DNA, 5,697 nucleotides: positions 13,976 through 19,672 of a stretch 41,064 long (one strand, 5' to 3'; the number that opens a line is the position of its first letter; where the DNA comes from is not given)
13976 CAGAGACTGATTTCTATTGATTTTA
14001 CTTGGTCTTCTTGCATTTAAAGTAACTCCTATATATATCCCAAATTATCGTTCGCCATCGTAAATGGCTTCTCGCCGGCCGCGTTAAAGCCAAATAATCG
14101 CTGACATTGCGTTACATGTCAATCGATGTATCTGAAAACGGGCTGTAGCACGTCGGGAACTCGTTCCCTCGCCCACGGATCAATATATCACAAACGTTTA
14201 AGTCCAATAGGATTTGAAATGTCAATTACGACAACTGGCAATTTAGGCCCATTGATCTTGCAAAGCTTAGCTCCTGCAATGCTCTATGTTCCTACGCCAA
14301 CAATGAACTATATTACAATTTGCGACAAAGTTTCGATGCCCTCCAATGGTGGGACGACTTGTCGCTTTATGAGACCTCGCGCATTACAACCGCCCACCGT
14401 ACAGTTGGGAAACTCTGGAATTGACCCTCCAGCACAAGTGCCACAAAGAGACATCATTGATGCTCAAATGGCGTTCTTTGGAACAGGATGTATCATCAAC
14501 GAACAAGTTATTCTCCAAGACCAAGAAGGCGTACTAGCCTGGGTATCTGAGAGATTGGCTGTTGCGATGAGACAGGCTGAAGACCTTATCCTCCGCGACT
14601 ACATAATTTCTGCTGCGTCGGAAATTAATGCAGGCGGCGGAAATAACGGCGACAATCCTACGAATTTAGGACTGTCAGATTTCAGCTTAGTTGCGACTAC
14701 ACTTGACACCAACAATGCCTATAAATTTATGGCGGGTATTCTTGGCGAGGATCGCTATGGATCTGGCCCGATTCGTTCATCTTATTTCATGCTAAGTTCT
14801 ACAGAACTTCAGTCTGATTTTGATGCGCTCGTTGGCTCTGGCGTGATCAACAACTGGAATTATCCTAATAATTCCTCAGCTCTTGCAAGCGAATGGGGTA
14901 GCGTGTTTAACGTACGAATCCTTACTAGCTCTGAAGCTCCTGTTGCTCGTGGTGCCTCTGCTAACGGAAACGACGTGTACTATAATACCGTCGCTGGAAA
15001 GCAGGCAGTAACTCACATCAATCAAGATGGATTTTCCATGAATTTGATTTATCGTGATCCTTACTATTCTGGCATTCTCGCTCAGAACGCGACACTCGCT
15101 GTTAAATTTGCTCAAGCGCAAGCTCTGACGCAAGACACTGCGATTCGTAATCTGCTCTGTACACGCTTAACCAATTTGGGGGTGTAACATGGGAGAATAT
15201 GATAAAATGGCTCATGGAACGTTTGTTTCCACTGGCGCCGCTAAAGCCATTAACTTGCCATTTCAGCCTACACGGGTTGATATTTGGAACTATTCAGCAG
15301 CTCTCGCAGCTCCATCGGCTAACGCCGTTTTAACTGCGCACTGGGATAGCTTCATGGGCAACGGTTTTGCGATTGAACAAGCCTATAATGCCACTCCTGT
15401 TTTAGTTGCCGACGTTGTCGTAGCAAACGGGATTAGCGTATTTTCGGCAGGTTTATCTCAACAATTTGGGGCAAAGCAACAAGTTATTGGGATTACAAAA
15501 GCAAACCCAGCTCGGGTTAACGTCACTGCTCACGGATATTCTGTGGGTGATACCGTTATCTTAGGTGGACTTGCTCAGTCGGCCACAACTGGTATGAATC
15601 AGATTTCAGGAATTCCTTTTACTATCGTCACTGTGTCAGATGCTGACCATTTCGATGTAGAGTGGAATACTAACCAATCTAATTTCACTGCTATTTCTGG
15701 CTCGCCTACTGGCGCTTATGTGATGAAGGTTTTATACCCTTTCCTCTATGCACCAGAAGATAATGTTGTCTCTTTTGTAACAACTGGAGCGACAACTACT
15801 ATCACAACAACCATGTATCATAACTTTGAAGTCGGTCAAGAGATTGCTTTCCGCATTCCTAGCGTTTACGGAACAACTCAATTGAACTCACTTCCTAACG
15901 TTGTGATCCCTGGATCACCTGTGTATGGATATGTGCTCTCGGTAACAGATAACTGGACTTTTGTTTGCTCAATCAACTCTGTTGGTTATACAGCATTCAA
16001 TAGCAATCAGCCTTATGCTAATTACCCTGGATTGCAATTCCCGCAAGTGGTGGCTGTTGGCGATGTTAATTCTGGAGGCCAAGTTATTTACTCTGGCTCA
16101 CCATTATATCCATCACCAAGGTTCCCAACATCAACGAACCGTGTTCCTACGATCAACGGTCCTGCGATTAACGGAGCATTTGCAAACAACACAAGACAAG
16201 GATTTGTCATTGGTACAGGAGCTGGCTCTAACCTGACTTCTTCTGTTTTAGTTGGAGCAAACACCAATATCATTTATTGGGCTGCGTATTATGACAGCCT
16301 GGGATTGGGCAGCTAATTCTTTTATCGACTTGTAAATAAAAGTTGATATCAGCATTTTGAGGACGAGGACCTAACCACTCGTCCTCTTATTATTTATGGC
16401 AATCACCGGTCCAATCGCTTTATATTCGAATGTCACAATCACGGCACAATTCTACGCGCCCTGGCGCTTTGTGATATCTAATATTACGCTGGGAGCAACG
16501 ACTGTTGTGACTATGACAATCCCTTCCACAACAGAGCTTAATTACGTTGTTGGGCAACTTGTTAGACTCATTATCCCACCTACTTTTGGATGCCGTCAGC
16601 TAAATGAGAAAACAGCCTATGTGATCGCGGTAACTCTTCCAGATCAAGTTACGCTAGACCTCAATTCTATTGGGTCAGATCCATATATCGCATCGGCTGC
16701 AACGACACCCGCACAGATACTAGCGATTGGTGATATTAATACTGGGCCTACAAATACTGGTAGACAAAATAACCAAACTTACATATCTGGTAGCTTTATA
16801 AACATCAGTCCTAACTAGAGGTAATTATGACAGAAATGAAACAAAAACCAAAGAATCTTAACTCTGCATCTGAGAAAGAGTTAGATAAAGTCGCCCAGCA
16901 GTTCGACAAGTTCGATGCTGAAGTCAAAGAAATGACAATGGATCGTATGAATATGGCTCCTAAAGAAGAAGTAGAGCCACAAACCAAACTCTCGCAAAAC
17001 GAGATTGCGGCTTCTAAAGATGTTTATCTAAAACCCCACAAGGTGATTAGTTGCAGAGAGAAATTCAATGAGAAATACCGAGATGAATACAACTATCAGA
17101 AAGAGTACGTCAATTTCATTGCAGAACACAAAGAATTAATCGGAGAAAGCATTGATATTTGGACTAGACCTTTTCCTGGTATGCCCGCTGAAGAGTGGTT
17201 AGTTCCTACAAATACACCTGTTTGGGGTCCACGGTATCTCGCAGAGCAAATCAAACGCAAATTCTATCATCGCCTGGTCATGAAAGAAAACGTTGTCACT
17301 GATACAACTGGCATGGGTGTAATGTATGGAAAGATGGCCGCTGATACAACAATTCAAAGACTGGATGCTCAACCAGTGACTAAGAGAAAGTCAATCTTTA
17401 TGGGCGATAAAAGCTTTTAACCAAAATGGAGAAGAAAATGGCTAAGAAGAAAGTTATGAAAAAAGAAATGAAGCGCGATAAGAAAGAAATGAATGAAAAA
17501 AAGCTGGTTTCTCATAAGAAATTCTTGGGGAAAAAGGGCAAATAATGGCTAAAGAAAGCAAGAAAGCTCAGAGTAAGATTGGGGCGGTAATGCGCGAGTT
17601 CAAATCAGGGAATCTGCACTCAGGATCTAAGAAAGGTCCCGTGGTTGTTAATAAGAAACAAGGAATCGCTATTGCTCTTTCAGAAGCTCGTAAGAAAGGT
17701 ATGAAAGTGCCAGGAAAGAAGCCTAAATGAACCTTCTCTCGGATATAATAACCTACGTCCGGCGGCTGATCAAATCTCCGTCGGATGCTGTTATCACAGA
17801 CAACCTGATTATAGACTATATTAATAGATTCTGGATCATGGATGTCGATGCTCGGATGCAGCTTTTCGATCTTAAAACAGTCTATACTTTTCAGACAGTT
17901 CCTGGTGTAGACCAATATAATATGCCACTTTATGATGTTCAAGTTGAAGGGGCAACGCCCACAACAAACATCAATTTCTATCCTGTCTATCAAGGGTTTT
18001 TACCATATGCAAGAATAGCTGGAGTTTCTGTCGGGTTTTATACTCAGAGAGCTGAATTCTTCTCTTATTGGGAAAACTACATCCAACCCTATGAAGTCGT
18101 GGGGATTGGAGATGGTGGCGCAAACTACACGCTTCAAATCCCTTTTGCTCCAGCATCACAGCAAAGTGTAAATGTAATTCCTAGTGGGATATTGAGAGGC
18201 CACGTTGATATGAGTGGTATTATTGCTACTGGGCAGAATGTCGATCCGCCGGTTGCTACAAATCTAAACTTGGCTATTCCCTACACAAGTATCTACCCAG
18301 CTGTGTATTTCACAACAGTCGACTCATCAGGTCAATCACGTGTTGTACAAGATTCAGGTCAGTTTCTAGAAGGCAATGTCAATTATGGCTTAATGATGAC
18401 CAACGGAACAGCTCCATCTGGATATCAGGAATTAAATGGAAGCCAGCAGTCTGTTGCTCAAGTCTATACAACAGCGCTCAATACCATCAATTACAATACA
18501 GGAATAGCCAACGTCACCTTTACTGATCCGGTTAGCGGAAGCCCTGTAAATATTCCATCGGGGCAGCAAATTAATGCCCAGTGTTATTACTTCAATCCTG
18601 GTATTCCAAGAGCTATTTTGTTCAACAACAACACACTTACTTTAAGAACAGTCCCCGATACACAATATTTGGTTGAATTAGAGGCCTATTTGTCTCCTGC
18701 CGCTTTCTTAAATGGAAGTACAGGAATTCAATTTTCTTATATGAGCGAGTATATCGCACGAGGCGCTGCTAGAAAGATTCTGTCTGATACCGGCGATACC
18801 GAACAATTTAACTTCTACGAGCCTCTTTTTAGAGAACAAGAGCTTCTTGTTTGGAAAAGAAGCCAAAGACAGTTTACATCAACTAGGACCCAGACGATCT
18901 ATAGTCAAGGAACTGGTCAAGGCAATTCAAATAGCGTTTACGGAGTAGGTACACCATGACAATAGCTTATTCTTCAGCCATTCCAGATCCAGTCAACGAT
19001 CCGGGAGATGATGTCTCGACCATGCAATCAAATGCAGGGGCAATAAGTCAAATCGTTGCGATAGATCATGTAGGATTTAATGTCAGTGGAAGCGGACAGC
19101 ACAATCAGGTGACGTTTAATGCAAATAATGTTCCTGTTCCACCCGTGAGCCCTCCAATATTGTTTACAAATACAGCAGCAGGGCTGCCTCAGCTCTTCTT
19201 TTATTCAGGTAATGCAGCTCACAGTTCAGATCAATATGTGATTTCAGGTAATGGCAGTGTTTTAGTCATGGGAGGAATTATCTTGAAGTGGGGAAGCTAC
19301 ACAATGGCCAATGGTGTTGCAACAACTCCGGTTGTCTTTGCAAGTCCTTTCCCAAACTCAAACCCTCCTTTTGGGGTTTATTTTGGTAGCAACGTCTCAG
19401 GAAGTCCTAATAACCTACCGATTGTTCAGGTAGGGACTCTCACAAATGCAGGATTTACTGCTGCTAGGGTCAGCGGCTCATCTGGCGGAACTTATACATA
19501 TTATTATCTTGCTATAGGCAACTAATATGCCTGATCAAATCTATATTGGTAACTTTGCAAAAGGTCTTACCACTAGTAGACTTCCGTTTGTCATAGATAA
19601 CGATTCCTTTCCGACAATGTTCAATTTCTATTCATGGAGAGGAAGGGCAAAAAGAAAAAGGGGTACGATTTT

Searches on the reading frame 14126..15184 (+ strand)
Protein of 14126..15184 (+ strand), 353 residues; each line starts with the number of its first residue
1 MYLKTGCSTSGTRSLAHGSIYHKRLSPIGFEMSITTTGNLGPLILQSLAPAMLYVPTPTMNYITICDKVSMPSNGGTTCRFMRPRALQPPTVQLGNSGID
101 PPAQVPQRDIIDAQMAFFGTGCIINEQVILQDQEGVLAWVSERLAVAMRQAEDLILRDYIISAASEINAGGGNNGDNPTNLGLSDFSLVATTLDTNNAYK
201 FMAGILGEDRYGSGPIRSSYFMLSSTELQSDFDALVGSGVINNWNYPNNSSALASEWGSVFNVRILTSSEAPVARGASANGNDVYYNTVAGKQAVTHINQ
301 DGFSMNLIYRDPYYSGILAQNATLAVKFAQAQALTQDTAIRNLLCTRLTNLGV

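Call 19: search_protein_families(library=phrogs, proteins=[window:14126-15184:+], max_evalue=0.001)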
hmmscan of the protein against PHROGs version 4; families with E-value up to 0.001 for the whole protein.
window:14126-15184:+ (353 aa): 1 family
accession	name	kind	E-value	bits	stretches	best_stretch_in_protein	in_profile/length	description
phrog_1357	-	head and packaging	6.9e-14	52.6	1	43-305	32-303/356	major head protein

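Call 69: search_dna_similar(query=window:14126-15184:+, collection=phages, mode=protein, max_evalue=0.001, max_rows=12)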
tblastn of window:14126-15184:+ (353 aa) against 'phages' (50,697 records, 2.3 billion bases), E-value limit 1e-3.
Records with a match: 1; places in all: 1; records where one place covers at least 80% of the query: 1.
Best place of each record, by identity: <60% 1.
By first word of the organism name: Pseudoalteromonas 1.
By host as written in the record: Pseudoalteromonas nigrifaciens 1.
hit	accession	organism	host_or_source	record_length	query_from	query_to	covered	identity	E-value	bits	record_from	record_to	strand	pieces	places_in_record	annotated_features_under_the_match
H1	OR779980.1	Pseudoalteromonas phage vB_Pun_Y3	Pseudoalteromonas nigrifaciens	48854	52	350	85%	23.3%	2e-7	59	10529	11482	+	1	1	major capsid protein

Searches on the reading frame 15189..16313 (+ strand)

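Call 19: search_protein_families(library=phrogs, proteins=[window:15189-16313:+], max_evalue=0.001)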
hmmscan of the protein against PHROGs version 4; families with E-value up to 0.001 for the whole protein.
window:15189-16313:+ (375 aa): 1 family
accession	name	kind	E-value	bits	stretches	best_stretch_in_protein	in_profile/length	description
phrog_584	-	tail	0.00064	20.5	1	89-166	13-82/218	major tail protein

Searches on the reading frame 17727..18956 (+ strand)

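Call 19: search_protein_families(library=phrogs, proteins=[window:17727-18956:+], max_evalue=0.001)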
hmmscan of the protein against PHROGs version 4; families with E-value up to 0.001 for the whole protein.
window:17727-18956:+ (410 aa): 0 families

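Call 57: search_protein_families(library=pfam, proteins=[window:17727-18956:+], max_evalue=0.01)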
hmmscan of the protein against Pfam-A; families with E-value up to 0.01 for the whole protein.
window:17727-18956:+ (410 aa): 1 family
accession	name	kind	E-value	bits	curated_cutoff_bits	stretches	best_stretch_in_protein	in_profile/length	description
PF24175.2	SU10_adaptor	-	3.8e-05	24.7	27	1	4-71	3-64/194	SU10 adaptor protein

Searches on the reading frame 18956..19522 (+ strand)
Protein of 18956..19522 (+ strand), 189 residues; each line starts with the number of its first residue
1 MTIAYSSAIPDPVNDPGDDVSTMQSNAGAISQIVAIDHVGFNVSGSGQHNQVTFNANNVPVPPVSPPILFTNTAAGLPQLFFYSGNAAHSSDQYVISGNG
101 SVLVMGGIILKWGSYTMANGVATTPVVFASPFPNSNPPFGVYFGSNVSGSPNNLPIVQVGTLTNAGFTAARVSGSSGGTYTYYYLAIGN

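Call 57: search_protein_families(library=pfam, proteins=[window:18956-19522:+], max_evalue=0.01)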
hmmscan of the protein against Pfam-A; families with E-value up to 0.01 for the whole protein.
window:18956-19522:+ (189 aa): 1 family
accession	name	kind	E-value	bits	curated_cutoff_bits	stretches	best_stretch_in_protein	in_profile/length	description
PF21882.2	Gp53-like_C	-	4.6e-07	30.7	24.9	1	106-189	4-84/84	Putative tail fiber protein gp53-like, C-terminal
